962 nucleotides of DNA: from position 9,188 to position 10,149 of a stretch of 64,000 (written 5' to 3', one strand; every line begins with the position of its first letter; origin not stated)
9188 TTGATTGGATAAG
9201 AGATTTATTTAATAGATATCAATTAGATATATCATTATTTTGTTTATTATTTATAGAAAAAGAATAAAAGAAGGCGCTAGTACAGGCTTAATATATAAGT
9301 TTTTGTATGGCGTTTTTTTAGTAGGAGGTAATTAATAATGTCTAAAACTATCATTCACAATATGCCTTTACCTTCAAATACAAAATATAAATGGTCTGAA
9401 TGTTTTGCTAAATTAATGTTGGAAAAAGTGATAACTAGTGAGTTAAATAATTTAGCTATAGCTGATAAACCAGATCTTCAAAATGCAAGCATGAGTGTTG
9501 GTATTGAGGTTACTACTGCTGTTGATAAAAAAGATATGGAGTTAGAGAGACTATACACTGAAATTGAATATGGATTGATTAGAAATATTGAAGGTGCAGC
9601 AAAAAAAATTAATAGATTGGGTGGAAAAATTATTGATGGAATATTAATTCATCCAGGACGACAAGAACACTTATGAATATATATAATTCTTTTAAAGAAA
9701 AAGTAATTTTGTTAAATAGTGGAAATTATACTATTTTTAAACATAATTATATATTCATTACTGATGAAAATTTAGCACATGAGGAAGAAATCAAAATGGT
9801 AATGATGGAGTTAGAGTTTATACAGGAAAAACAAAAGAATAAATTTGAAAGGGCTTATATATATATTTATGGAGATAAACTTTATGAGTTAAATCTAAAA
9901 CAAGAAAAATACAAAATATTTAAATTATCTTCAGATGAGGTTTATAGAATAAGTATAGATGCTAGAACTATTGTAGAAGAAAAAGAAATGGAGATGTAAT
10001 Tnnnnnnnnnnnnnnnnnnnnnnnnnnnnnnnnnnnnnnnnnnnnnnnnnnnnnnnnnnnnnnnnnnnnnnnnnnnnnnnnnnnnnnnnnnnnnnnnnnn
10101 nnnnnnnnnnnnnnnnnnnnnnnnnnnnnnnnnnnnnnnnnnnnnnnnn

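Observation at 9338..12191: Candidate undescribed three-gene defence module: two small unknown proteins plus a Rad50-like ATPase with a CPWC zinc hook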

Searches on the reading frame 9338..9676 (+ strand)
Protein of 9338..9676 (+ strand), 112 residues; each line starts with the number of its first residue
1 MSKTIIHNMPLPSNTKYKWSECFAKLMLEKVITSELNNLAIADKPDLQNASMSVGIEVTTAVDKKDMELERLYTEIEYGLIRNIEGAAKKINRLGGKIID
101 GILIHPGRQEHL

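Call 5: search_protein_families(library=pfam, proteins=[window:9338-9676:+], max_evalue=0.1)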
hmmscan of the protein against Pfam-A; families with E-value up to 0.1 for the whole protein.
window:9338-9676:+ (112 aa): 2 families
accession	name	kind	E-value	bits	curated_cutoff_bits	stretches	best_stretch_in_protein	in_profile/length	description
PF06275.16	DUF1031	-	0.022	15.5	25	1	33-77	9-50/80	Protein of unknown function (DUF1031)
PF19785.4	UPF0738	-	0.051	14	27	1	47-87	64-102/117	Family of unknown function (UPF0738)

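Call 6: search_protein_families(library=padloc, proteins=[window:9338-9676:+], max_evalue=0.1)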
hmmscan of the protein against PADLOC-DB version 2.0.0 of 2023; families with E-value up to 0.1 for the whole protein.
window:9338-9676:+ (112 aa): 0 families

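Call 7: search_protein_families(library=ncbifam, proteins=[window:9338-9676:+], max_evalue=0.1)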
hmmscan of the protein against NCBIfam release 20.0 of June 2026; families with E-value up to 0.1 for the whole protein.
window:9338-9676:+ (112 aa): 0 families

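Call 9: search_protein_families(library=phrogs, proteins=[window:9338-9676:+], max_evalue=0.1)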
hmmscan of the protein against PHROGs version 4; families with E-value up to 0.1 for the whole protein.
window:9338-9676:+ (112 aa): 0 families

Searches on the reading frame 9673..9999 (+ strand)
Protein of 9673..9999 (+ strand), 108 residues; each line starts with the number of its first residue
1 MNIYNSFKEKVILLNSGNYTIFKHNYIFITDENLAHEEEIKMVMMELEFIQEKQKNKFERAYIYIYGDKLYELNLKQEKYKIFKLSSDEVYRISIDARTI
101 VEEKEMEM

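Call 5: search_protein_families(library=pfam, proteins=[window:9673-9999:+], max_evalue=0.1)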
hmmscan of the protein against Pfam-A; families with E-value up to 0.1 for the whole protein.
window:9673-9999:+ (108 aa): 0 families

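Call 6: search_protein_families(library=padloc, proteins=[window:9673-9999:+], max_evalue=0.1)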
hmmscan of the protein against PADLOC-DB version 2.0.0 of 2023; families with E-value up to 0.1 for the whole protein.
window:9673-9999:+ (108 aa): 1 family
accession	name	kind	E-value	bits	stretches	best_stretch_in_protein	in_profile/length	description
PDLC02766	SspB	-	0.0067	13.8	1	18-64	150-200/285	SspB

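Call 7: search_protein_families(library=ncbifam, proteins=[window:9673-9999:+], max_evalue=0.1)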
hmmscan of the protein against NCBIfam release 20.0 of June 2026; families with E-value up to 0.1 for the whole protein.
window:9673-9999:+ (108 aa): 0 families

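Call 9: search_protein_families(library=phrogs, proteins=[window:9673-9999:+], max_evalue=0.1)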
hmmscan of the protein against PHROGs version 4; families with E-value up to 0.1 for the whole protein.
window:9673-9999:+ (108 aa): 0 families
